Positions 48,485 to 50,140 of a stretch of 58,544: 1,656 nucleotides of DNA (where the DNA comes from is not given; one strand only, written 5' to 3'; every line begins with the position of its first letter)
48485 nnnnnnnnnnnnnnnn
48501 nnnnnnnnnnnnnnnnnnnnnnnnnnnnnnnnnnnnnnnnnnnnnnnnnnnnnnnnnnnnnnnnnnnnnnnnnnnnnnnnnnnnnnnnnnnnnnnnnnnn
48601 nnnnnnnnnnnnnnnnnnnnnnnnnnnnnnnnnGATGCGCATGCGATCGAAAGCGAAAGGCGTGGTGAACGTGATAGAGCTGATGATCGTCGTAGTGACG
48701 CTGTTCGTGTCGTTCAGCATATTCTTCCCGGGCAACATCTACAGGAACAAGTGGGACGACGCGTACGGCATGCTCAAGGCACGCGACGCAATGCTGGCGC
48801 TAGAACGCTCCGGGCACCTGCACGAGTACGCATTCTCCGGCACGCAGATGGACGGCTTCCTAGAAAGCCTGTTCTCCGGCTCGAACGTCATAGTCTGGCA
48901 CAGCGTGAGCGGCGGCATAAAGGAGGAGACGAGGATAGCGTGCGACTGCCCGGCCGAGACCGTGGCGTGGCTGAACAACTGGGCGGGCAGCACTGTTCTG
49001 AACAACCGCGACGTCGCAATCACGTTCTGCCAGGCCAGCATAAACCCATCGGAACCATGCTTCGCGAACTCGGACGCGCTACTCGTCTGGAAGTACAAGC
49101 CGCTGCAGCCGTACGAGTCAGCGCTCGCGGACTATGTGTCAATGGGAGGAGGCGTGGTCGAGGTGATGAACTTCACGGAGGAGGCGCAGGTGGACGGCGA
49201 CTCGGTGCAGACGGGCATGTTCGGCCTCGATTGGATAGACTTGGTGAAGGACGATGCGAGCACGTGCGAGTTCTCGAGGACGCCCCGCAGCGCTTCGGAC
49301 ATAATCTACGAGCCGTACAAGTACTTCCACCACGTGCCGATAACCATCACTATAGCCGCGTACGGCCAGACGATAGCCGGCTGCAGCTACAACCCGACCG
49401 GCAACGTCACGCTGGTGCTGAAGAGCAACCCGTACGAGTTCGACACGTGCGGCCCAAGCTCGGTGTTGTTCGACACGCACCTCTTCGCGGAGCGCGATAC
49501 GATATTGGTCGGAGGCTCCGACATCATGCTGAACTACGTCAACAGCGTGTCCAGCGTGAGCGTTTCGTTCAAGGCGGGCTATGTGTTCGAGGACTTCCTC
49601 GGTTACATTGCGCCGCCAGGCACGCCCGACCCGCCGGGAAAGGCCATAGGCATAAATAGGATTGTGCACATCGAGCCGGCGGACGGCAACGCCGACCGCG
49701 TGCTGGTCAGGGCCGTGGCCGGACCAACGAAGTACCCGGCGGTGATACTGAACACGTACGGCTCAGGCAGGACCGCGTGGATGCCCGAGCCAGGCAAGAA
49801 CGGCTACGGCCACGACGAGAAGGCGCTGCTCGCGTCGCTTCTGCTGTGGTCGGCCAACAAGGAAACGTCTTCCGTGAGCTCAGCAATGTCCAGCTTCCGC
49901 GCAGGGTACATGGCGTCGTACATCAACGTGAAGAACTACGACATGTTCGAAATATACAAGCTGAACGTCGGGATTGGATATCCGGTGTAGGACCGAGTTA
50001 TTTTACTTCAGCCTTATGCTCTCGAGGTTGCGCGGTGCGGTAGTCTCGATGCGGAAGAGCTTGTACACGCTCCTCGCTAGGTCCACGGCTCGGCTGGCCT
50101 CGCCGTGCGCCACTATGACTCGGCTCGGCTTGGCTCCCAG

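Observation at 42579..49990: Eight-gene same-strand operon for a non-archaellum type IV pilus-like machine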

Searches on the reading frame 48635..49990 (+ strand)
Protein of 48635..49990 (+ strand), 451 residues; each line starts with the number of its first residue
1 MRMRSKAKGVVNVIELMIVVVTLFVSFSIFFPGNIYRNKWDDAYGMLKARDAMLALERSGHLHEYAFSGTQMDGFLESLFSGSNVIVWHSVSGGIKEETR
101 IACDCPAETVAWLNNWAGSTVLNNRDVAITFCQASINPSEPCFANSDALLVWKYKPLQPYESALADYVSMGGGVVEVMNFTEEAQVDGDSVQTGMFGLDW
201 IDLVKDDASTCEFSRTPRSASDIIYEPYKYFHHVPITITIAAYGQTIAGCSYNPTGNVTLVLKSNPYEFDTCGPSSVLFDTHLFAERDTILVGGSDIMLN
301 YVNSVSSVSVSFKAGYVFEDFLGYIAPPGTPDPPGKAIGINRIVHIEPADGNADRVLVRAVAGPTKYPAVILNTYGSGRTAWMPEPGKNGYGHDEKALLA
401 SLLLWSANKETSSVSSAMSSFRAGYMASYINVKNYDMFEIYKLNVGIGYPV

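Call 3: search_protein_families(library=pfam, proteins=[window:48635-49990:+], max_evalue=1)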
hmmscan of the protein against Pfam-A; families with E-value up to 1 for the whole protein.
window:48635-49990:+ (451 aa): 0 families

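Call 4: search_protein_families(library=ncbifam, proteins=[window:48635-49990:+], max_evalue=1)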
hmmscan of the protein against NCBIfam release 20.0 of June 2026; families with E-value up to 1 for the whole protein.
window:48635-49990:+ (451 aa): 0 families

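Call 17: find_homologous_proteins(query=window:48635-49990:+)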
Query window:48635-49990:+ (451 aa): 27 proteins with E <= 0.001 among 8000 candidates.
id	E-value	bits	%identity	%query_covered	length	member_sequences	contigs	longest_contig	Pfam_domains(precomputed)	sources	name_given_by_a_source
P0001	0.0e+0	1036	100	100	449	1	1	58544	-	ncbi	ncbi:MAG: hypothetical protein ABIA12_01195 [Candidatus Aenigmatarchaeota archaeon]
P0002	5.8e-247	838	78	100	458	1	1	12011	-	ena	-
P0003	3.4e-231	786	72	100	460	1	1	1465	-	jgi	jgi:hypothetical protein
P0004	3.0e-225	766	71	99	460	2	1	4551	-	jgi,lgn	jgi:hypothetical protein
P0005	2.7e-216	737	71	99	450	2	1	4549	-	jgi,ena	-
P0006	3.6e-216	736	72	99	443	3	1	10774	-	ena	-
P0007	4.0e-203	693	67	100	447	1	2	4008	-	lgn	-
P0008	1.7e-199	681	68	99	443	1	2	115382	-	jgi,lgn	jgi:hypothetical protein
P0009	1.2e-185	635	64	99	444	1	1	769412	-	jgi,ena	-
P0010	2.2e-181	621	61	99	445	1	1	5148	-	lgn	-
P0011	3.3e-156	538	53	98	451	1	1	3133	-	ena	-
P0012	1.6e-155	536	53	98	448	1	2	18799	-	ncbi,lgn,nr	ncbi:MAG: hypothetical protein NT016_02400 [Candidatus Aenigmarchaeota archaeon]|nr:hypothetical pro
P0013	4.1e-155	535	53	98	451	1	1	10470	-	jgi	-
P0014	4.2e-153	528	53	99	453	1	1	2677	-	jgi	-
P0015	1.7e-152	526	52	98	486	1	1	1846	-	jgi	jgi:hypothetical protein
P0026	6.7e-63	231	34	90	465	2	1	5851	-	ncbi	ncbi:hypothetical protein DRP07_06520, partial [Archaeoglobales archaeon]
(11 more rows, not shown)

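Call 31: predict_structure(alignment_id=A1)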
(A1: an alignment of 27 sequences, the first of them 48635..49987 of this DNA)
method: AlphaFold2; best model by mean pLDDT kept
length: 451 residues; sequences in the alignment: 27
mean_pLDDT: 82.0   pTM: 0.78
mean pLDDT of the five models: 82.0, 80.0, 79.9, 78.1, 77.6
residues with pLDDT >= 90: 139; 70-90: 250; 50-70: 43; < 50: 19
segments of 3 or more residues with pLDDT < 50: 1-9, 415-421
pLDDT, mean of each block of 10 residues (from residue 1): 45 70 65 55 79 86 81 85 77 80 93 84 84 93 93 94 92 91 93 96 89 83 78 87 78 85 87 89 90 89 85 85 78 84 92 92 91 90 77 89 84 49 66 69 76 52
secondary structure, 60 per line:
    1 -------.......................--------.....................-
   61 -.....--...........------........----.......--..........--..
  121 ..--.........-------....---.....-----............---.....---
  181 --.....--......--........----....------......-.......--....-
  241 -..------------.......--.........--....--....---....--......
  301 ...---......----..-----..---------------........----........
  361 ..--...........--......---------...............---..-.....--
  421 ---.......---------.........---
elements in order: H8-30 H39-59 H62-66 H69-79 E86-93 E98-104 H107-116 E119-122 E125-133 H141-144 E148-152 H158-169 E173-177 H183-187 H190-195 E198-205 E210-213 H220-225 H227-233 E236-239 E256-262 E265-273 E276-279 E282-285 E289-292 E295-303 E307-312 E341-348 E356-362 E365-375 E378-383 H393-407 H414-418 E424-430 E440-448

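Call 34: fold_search(model_id=the predicted structure, library=pdb)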
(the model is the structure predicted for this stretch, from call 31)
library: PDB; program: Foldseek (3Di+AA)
matches with E <= 10: 651; with E <= 0.001: 3
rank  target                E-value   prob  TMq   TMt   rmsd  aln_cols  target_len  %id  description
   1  3rht_A                7.0e-05  1.00  0.27  0.45  14.6       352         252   10  Crystal structure of type 1 glutamine amidotransferase (GATase1)-like protein from Planctomyces limnophilus (released 2011-04-27)
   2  4uzs_C                1.6e-04  0.94  0.21  0.14  16.7       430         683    7  Crystal structure of Bifidobacterium bifidum beta-galactosidase (released 2015-09-30)
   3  4ucf_B                8.5e-04  0.82  0.21  0.15  16.8       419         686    9  Crystal structure of Bifidobacterium bifidum beta-galactosidase in complex with alpha-galactose (released 2016-01-20)
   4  1t0b_F                1.5e-03  1.00  0.27  0.47  12.6       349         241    9  Structure of ThuA-like protein from Bacillus stearothermophilus (released 2004-08-03)
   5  4e5v_A                1.6e-03  0.98  0.25  0.38  17.7       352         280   10  Crystal structure of a Putative thua-like protein (PARMER_02418) from Parabacteroides merdae ATCC 43184 at 1.75 A reso (released 2012-04-04)
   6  1t0b_G                1.7e-03  0.99  0.24  0.42  13.7       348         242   10  Structure of ThuA-like protein from Bacillus stearothermophilus (released 2004-08-03)
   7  1t0b_A                2.0e-03  0.99  0.26  0.45  11.7       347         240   10  Structure of ThuA-like protein from Bacillus stearothermophilus (released 2004-08-03)
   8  3soz_A                3.4e-03  0.91  0.22  0.37  13.3       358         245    8  Cytoplasmic Protein STM1381 from Salmonella typhimurium LT2 (released 2011-08-03)
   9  2zuw_C                3.6e-03  0.84  0.23  0.15  16.6       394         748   10  Crystal structure of Galacto-N-biose/Lacto-N-biose I phosphorylase in complex with GlcNAc and sulfate (released 2008-12-30)
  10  2zuw_B                4.8e-03  0.77  0.26  0.17  16.6       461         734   11  Crystal structure of Galacto-N-biose/Lacto-N-biose I phosphorylase in complex with GlcNAc and sulfate (released 2008-12-30)
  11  2zuu_A                6.1e-03  0.60  0.23  0.15  17.3       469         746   10  Crystal structure of Galacto-N-biose/Lacto-N-biose I phosphorylase in complex with GlcNAc (released 2008-12-30)
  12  2zuv_B                6.5e-03  0.77  0.26  0.17  17.2       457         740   12  Crystal structure of Galacto-N-biose/Lacto-N-biose I phosphorylase in complex with GlcNAc, Ethylene glycol, and nitrat (released 2008-12-30)
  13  3wfz_A                1.0e-02  0.63  0.25  0.17  16.9       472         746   10  Crystal structure of Galacto-N-Biose/Lacto-N-Biose I Phosphorylase C236Y Mutant (released 2013-10-09)
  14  9lkb_B                1.8e-02  0.33  0.13  0.23  13.9       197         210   14  Cryo-EM structure of the receptor of PL45-Olfr110-Gs complex (released 2026-01-21)
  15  1u0t_A                2.9e-02  0.08  0.10  0.15  19.5       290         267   10  Crystal structure of Mycobacterium tuberculosis NAD kinase (released 2004-08-31)
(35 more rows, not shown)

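Call 47: search_protein_representatives(alignment_id=A1)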
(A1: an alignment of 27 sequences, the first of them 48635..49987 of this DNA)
Query: 27 sequences, 457 profile positions. Proteins with E-value up to 0.001 (for the whole library): 414; up to 1e-10: 312; up to 1e-30: 113. The best 150 are listed.
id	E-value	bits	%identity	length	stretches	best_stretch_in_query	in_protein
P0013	2.6e-197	672.2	-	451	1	3-457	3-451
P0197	1.8e-175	600.2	-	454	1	8-457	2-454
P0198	5.5e-168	575.6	-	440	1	17-457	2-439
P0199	1.4e-167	574.3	-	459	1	6-457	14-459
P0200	6.5e-151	519.3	-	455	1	7-457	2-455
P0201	2.2e-148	511.0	-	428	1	4-457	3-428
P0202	8.1e-148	509.1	-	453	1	8-457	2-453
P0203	1.0e-142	492.3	-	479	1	5-453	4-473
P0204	3.9e-142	490.4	-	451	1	5-457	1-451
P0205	1.2e-141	488.8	-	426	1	8-457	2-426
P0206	3.8e-141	487.1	-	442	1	8-457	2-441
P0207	1.0e-138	479.1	-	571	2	4-207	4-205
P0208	4.0e-138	477.2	-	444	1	8-457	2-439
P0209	5.9e-138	476.6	-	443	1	8-457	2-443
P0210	3.5e-135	467.5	-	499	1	7-457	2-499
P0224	4.1e-116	404.6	-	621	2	5-200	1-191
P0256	1.8e-95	336.5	-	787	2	5-292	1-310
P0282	2.4e-66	240.5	-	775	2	11-204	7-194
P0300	2.8e-34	134.8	-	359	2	8-236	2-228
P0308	7.2e-31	123.6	-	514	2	7-236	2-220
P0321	1.7e-27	112.5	-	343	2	8-236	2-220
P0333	5.4e-25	104.2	-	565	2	7-235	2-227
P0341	5.5e-24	100.9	-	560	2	8-231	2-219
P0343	8.8e-24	100.2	-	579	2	7-239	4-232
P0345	1.3e-23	99.7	-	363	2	7-235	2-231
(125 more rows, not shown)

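Call 48: list_cluster_members(proteins=[P0308, P0333, P0341, P0343, P0256, P0282, P0224, P0345, P0321, P0300])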
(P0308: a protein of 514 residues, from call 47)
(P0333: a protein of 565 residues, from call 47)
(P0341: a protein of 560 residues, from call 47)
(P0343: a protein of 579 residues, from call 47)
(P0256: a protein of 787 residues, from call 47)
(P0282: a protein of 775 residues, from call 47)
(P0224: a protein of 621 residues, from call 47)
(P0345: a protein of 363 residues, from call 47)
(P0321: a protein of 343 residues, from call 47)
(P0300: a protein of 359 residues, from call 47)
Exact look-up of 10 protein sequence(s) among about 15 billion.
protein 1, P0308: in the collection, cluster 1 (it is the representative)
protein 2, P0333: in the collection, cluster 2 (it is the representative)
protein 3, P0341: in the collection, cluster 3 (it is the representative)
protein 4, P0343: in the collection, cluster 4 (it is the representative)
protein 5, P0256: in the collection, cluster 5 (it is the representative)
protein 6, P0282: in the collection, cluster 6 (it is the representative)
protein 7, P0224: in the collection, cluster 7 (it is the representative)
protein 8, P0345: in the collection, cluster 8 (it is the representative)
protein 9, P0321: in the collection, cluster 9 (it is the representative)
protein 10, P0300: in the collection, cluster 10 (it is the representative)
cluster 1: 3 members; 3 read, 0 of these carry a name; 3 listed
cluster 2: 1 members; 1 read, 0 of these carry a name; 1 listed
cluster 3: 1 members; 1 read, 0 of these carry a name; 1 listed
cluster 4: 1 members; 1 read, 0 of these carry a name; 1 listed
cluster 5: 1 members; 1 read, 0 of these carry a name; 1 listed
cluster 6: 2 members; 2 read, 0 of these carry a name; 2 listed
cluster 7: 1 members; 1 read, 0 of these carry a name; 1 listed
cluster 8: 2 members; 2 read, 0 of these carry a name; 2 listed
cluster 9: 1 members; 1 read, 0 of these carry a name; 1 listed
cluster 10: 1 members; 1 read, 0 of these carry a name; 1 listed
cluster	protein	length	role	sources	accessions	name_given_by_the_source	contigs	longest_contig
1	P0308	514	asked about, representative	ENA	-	-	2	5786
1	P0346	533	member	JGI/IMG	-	-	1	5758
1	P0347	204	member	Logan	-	-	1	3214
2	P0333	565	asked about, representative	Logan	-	-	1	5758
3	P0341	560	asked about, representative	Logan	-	-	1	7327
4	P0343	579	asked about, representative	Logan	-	-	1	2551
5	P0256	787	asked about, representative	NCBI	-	-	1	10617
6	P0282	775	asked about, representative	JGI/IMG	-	-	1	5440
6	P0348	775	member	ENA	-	-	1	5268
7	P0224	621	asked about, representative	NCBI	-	-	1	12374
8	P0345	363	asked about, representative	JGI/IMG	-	-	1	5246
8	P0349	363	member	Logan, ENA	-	-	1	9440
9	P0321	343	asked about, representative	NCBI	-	-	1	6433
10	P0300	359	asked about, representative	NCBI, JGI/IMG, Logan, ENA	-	-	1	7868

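Call 51: find_encoding_contigs(protein=P0224, flank=8000, max_places=1)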
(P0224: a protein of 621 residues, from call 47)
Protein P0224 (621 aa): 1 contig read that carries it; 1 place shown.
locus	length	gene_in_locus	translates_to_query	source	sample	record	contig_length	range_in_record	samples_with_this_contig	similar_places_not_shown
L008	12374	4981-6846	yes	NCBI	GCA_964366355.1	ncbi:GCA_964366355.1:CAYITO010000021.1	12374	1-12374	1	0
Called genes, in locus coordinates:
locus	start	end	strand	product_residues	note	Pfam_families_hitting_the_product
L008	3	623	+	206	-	?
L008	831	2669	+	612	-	PF00437:T2SSE, PF27713:UCP018868 (weak)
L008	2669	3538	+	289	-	PF00482:T2SSF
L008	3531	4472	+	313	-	PF00482:T2SSF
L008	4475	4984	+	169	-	-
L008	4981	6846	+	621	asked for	-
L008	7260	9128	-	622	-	PF17214:KH_TffA, PF00753:Lactamase_B, PF16661:Lactamase_B_6, PF23023:Anti-Pycsar_Apyc1, PF10996:Beta-Casp, PF07521:RMMBL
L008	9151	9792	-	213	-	PF00227:Proteasome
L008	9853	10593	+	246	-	PF00106:adh_short, PF08659:KR, PF23441:SDR, PF13561:adh_short_C2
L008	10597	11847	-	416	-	PF00155:Aminotran_1_2, PF00266:Aminotran_5 (weak), PF01041:DegT_DnrJ_EryC1, PF12897:Asp_aminotransf (faint)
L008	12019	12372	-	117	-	?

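Call 52: find_encoding_contigs(protein=P0300, flank=8000, max_places=1)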
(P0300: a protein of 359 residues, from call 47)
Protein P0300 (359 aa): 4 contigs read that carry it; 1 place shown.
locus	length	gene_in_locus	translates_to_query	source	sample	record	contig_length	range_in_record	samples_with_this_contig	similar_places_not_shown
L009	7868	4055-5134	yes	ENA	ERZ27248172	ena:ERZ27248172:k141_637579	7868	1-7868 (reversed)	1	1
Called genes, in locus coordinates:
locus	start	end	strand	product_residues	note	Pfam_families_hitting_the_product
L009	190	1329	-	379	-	PF00004:AAA, PF13191:AAA_16 (faint), PF17862:AAA_lid_3, PF09336:Vps4_C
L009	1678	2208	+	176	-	-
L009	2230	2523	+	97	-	-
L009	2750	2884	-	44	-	-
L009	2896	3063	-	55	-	-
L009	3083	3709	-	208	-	-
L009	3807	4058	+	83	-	PF09834:DUF2061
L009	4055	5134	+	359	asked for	-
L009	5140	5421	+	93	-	PF01176:eIF-1a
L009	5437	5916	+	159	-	PF00013:KH_1, PF07650:KH_2 (faint), PF22891:KH_PNO1_2nd (weak), PF22675:KH-I_KHDC4-BBP (faint), PF21800:KH_KRR1_2nd, PF22891:KH_PNO1_2nd, PF00013:KH_1 (weak)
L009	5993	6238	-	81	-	PF01599:Ribosomal_S27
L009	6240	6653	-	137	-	PF01282:Ribosomal_S24e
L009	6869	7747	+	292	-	PF01609:DDE_Tnp_1 (weak)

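Call 72: find_encoding_contigs(protein=P0026, flank=6000, max_places=1)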
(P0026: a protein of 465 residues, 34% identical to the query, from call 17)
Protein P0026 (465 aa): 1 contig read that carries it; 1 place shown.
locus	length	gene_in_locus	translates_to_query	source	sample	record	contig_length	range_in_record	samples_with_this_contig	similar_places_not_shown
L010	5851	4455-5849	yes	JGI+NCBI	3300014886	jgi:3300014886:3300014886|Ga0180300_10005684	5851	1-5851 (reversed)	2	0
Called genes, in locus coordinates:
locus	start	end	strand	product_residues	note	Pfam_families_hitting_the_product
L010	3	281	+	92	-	?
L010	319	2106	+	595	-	PF00437:T2SSE, PF23989:PilB3_C (weak)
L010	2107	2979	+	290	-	PF00482:T2SSF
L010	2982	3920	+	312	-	PF00482:T2SSF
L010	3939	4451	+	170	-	-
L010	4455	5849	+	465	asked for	?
